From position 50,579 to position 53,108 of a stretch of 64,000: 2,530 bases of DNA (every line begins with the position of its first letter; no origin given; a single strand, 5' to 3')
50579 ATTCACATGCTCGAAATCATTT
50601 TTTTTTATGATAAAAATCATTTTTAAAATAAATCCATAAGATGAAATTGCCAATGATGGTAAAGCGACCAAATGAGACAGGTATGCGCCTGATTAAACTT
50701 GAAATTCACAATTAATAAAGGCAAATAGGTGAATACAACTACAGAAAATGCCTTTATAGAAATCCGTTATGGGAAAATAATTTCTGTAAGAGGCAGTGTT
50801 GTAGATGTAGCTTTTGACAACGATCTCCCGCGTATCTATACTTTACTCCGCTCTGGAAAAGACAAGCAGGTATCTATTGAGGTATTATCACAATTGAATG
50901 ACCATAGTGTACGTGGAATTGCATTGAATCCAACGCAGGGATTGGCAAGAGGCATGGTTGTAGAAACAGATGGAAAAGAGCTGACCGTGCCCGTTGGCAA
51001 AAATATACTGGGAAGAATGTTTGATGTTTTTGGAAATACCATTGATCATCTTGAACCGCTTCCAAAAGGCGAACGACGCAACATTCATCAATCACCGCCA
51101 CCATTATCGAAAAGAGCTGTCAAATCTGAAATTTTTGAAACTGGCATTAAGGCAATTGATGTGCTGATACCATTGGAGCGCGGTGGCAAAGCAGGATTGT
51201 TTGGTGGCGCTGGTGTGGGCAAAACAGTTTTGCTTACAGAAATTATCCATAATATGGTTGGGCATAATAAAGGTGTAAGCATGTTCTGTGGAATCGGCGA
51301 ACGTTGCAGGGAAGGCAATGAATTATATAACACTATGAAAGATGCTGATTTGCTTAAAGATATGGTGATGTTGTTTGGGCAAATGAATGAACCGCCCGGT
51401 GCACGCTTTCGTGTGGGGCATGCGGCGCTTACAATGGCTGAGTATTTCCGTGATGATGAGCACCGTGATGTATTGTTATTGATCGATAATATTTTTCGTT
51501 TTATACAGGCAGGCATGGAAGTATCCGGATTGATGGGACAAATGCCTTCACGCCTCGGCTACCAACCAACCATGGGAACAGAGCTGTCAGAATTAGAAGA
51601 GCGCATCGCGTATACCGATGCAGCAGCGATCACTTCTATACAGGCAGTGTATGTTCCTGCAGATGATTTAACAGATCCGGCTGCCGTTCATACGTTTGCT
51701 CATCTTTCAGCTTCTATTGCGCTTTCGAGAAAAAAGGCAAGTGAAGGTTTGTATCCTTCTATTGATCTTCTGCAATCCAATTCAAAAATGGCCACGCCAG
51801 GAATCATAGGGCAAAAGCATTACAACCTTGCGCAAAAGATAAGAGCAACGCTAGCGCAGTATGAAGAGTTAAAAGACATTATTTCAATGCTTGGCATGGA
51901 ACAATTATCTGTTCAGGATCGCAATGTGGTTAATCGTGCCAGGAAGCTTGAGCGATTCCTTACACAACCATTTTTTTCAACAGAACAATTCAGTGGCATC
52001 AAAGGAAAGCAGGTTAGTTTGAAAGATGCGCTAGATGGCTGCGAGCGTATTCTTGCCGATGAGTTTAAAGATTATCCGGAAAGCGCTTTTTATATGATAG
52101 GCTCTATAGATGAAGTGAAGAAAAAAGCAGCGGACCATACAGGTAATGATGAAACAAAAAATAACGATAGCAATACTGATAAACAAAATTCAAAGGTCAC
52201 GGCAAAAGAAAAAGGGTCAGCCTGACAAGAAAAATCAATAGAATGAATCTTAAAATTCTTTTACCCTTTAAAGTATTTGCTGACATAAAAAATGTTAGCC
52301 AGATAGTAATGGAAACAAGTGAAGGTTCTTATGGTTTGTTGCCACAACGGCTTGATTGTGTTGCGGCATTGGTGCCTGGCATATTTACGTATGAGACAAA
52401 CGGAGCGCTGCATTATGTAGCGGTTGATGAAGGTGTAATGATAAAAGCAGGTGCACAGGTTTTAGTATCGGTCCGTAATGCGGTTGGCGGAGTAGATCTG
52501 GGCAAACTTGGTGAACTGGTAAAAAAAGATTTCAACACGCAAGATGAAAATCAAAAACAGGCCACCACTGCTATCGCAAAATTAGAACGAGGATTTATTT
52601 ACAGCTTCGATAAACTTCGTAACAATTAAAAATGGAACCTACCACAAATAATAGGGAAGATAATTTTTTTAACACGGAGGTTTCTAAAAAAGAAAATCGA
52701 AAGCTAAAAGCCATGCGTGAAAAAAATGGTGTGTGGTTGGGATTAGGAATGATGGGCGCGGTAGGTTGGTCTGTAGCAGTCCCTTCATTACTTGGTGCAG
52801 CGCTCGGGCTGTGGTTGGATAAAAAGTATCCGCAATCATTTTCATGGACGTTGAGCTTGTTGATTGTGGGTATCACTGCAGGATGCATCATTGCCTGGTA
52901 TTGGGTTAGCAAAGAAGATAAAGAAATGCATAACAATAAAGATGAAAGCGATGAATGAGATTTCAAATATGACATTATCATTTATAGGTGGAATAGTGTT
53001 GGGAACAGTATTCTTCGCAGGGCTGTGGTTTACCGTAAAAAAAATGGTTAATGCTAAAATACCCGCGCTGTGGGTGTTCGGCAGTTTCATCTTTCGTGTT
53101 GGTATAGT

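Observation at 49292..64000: Co-directional accessory island linking reserve-polymer mobilisation and phosphoketolase/acetate-kinase ATP production to an ion-pumping N-ATPase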

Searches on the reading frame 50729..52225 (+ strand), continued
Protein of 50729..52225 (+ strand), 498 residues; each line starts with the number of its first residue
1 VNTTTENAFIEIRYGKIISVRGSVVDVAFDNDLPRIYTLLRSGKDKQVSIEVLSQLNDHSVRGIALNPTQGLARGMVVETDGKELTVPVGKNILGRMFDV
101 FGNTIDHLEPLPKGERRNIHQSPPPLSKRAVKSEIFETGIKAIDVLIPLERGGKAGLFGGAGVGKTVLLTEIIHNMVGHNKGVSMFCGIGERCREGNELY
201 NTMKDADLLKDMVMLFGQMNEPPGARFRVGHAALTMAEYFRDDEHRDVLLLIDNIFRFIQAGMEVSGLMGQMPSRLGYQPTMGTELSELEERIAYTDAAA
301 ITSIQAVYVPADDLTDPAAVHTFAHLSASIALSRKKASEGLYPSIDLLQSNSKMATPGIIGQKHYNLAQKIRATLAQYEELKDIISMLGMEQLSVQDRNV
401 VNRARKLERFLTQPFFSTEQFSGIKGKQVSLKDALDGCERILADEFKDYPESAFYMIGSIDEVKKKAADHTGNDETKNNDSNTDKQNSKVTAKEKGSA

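Call 64: get_annotated_region(hit=H34, flank=12000)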
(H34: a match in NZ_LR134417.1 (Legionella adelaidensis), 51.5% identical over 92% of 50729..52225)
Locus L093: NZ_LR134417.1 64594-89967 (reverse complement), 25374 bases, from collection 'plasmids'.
description: Legionella adelaidensis strain NCTC12735 plasmid 8, complete sequence
organism: Legionella adelaidensis (NCBI taxid 45056)
taxonomy: Bacteria; Pseudomonadota; Gammaproteobacteria; Legionellales; Legionellaceae; Legionella; Legionella adelaidensis
host: -; source: environmental,Cooling tower water; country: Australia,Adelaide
typing (MOB-suite, as given by PLSDB): non-mobilizable
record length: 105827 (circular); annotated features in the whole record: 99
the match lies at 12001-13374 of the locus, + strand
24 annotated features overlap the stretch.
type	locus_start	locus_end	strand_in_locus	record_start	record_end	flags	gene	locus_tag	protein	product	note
CDS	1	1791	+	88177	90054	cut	mnmG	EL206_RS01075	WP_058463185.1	tRNA uridine-5-carboxymethylaminomethyl(34) synthesis enzyme MnmG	GO:0008033 - tRNA processing [Evidence IEA]; GO:0002098 - tRNA wobble uridine modification [Evidence IEA]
CDS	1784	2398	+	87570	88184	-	rsmG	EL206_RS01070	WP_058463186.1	16S rRNA (guanine(527)-N(7))-methyltransferase RsmG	GO:0046118 - 7-methylguanosine biosynthetic process [Evidence IEA]; GO:0031167 - rRNA methylation [Evidence IEA]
CDS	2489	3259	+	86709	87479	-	-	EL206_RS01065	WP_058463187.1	ParA family protein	-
CDS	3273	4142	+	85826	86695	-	-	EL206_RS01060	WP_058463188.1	ParB/RepB/Spo0J family partition protein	GO:0007059 - chromosome segregation [Evidence IEA]; GO:0000910 - cytokinesis [Evidence IEA]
CDS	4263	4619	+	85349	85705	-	-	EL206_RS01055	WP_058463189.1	YraN family protein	-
CDS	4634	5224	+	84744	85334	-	-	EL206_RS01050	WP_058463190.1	SIS domain-containing protein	GO:1901135 - carbohydrate derivative metabolic process [Evidence IEA]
CDS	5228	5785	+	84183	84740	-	-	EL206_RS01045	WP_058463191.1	BON domain-containing protein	-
CDS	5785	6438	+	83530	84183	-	-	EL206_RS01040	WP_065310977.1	BON domain-containing protein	-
CDS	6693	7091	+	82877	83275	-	-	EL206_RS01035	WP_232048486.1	ATP synthase subunit I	-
CDS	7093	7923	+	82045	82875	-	atpB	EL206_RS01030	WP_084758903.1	F0F1 ATP synthase subunit A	GO:0015986 - proton motive force-driven ATP synthesis [Evidence IEA]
CDS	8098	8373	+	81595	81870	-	atpE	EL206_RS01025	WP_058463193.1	F0F1 ATP synthase subunit C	GO:0015986 - proton motive force-driven ATP synthesis [Evidence IEA]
CDS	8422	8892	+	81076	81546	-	-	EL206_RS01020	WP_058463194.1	F0F1 ATP synthase subunit B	GO:0015986 - proton motive force-driven ATP synthesis [Evidence IEA]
CDS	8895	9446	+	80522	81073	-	-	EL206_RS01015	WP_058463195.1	F0F1 ATP synthase subunit delta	GO:0015986 - proton motive force-driven ATP synthesis [Evidence IEA]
CDS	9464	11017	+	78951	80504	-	atpA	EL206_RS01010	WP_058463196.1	F0F1 ATP synthase subunit alpha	GO:0015986 - proton motive force-driven ATP synthesis [Evidence IEA]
CDS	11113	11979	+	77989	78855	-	atpG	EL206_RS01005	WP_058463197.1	F0F1 ATP synthase subunit gamma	GO:0015986 - proton motive force-driven ATP synthesis [Evidence IEA]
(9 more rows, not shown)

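Call 65: get_annotated_region(hit=H36, flank=12000)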
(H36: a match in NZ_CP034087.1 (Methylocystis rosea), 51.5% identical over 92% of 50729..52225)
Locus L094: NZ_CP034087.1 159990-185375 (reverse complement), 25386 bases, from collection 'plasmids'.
description: Methylocystis rosea strain GW6 plasmid pGW6_1, complete sequence
organism: Methylocystis rosea (NCBI taxid 173366)
taxonomy: Bacteria; Pseudomonadota; Alphaproteobacteria; Hyphomicrobiales; Methylocystaceae; Methylocystis; Methylocystis rosea
host: -; source: cell culture,groundwater; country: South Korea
typing (MOB-suite, as given by PLSDB): mobilizable; relaxase MOBP
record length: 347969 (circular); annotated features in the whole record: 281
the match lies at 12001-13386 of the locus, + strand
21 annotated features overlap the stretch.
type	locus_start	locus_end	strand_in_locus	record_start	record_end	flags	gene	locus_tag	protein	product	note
CDS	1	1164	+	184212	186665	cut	-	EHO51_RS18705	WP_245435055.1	heavy metal translocating P-type ATPase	-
CDS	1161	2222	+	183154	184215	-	-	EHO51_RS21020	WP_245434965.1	tetratricopeptide repeat protein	-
CDS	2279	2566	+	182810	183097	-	-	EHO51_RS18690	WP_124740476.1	DUF2933 domain-containing protein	-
CDS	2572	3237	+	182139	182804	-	-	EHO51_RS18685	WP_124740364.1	isoprenylcysteine carboxylmethyltransferase family protein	-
CDS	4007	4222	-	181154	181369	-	-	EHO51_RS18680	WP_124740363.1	hypothetical protein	-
CDS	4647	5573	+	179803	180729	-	-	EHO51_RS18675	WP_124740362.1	class I fructose-bisphosphate aldolase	GO:0006096 - glycolytic process [Evidence IEA]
CDS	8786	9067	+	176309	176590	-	-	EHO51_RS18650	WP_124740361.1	hypothetical protein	-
CDS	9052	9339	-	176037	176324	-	-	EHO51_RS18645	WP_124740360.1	hypothetical protein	-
CDS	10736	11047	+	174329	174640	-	-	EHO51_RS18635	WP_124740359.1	hypothetical protein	-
CDS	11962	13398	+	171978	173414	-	atpD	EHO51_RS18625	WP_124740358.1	F0F1 ATP synthase subunit beta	GO:0015986 - proton motive force-driven ATP synthesis [Evidence IEA]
CDS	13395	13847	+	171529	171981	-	-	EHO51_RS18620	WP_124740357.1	F0F1 ATP synthase subunit epsilon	-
CDS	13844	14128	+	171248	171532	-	-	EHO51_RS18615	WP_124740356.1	AtpZ/AtpI family protein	-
CDS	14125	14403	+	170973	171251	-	-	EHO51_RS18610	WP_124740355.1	ATP synthase subunit I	-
CDS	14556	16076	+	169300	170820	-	-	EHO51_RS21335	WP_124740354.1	F0F1 ATP synthase subunit A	-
CDS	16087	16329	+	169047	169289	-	-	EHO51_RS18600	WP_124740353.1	F0F1 ATP synthase subunit C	-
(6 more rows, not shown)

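Call 66: get_annotated_region(hit=H37, flank=12000)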
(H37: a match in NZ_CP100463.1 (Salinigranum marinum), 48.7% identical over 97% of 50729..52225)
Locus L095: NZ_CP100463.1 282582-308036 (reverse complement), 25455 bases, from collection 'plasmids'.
description: Salinigranum marinum strain ZS-10 plasmid unnamed2, complete sequence
organism: Salinigranum marinum (NCBI taxid 1515595)
taxonomy: Archaea; Euryarchaeota; Halobacteria; Halobacteriales; Haloferacaceae; Salinigranum; Salinigranum marinum
host: -; source: cell culture,Saline soil; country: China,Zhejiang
typing (MOB-suite, as given by PLSDB): non-mobilizable
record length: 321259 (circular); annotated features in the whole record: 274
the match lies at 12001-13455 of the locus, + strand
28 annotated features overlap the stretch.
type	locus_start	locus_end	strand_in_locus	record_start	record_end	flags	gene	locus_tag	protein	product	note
CDS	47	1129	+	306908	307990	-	-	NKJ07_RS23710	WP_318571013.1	hemolysin family protein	-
CDS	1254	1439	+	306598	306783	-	-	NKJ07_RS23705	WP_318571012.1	hypothetical protein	-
CDS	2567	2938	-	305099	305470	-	-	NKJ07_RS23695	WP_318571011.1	helix-turn-helix domain-containing protein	-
CDS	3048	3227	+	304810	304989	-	-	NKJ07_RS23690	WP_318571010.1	hypothetical protein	-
CDS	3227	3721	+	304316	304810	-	-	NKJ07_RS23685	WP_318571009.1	hypothetical protein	-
CDS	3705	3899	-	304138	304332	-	-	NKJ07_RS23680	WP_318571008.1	hypothetical protein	-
CDS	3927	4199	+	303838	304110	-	-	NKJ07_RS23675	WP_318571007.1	hypothetical protein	-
CDS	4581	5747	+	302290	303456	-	-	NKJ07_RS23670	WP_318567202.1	ISH3 family transposase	-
CDS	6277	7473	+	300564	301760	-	-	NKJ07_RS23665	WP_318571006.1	methyltransferase domain-containing protein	-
CDS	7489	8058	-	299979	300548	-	-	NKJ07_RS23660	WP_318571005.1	hypothetical protein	-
CDS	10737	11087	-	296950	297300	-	-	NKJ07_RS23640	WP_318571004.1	type II toxin-antitoxin system PemK/MazF family toxin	-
CDS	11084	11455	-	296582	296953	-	-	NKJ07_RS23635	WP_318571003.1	helix-turn-helix domain-containing protein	-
CDS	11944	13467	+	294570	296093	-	atpD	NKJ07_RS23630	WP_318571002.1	F0F1 ATP synthase subunit beta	GO:0015986 - proton motive force-driven ATP synthesis [Evidence IEA]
CDS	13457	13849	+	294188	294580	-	atpC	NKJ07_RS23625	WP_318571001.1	ATP synthase F1 subunit epsilon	GO:0015986 - proton motive force-driven ATP synthesis [Evidence IEA]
CDS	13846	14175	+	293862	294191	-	-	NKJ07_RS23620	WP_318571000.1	AtpZ/AtpI family protein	-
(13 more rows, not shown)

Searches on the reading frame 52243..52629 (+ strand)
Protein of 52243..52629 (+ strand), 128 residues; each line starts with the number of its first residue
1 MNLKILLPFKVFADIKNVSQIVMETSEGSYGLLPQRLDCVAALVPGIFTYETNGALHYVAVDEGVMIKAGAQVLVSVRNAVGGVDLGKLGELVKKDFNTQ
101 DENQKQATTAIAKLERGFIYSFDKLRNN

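Call 3: search_protein_families(library=pfam, proteins=[window:52243-52629:+])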
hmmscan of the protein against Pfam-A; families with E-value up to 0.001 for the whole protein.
window:52243-52629:+ (128 aa): 1 family
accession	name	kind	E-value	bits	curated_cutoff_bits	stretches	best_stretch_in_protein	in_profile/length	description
PF02823.21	ATP-synt_DE_N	-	1.3e-14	54.3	27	1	1-80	1-80/80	ATP synthase, Delta/Epsilon chain, beta-sandwich domain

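Call 47: search_protein_families(library=ncbifam, proteins=[window:52243-52629:+])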
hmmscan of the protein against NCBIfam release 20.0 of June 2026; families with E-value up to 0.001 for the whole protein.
window:52243-52629:+ (128 aa): 10 families
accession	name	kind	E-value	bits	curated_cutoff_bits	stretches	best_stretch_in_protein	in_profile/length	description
NF004871.0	PRK06228.1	equivalog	8e-50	168.1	135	1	1-127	5-132/133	F0F1 ATP synthase subunit epsilon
TIGR03166.1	alt_F1F0_F1_eps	hypoth_equivalog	1.6e-43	147.5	100.1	1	2-119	1-119/122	alternate F1F0 ATPase, F1 subunit epsilon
NF009981.0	PRK13447.1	equivalog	2.2e-19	69.6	160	1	1-114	5-120/151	F0F1 ATP synthase subunit epsilon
NF009980.0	PRK13446.1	equivalog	6.9e-07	29.2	129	1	3-80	7-83/136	F0F1 ATP synthase subunit epsilon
NF009985.0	PRK13451.1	equivalog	1.8e-06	28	112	1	1-77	1-76/101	F0F1 ATP synthase subunit epsilon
NF001846.0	PRK00571.1-3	equivalog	1.5e-05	25.2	132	1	1-73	4-76/137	F0F1 ATP synthase subunit epsilon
NF009982.0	PRK13448.1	equivalog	8.7e-05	22.7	146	1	16-114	18-119/135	F0F1 ATP synthase subunit epsilon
NF009984.0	PRK13450.1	equivalog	0.00026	20.9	164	1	2-73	6-77/133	F0F1 ATP synthase subunit epsilon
TIGR01216.1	ATP_synt_epsi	equivalog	0.00038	20.5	67.25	1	16-87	16-88/130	ATP synthase F1 subunit epsilon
NF009979.0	PRK13444.1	equivalog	0.0004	20.7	163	1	3-68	8-72/127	F0F1 ATP synthase subunit epsilon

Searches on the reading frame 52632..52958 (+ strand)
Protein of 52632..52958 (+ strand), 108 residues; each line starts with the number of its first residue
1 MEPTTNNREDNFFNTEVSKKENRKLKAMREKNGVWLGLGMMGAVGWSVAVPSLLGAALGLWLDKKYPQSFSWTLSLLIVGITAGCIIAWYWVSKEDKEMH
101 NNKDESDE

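Call 3: search_protein_families(library=pfam, proteins=[window:52632-52958:+])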
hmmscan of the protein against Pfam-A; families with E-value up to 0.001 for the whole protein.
window:52632-52958:+ (108 aa): 1 family
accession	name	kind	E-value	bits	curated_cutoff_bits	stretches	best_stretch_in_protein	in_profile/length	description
PF09527.15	ATPase_gene1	-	6.5e-15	55.4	26.6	1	38-91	1-54/54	Putative F0F1-ATPase subunit Ca2+/Mg2+ transporter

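Call 47: search_protein_families(library=ncbifam, proteins=[window:52632-52958:+])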
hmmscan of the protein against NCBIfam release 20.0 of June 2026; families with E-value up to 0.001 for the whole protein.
window:52632-52958:+ (108 aa): 1 family
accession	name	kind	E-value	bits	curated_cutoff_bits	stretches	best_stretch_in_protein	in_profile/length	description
TIGR02230.1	ATPase_gene1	hypoth_equivalog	2.3e-37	127.3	46.7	1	6-95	9-99/100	putative F0F1-ATPase subunit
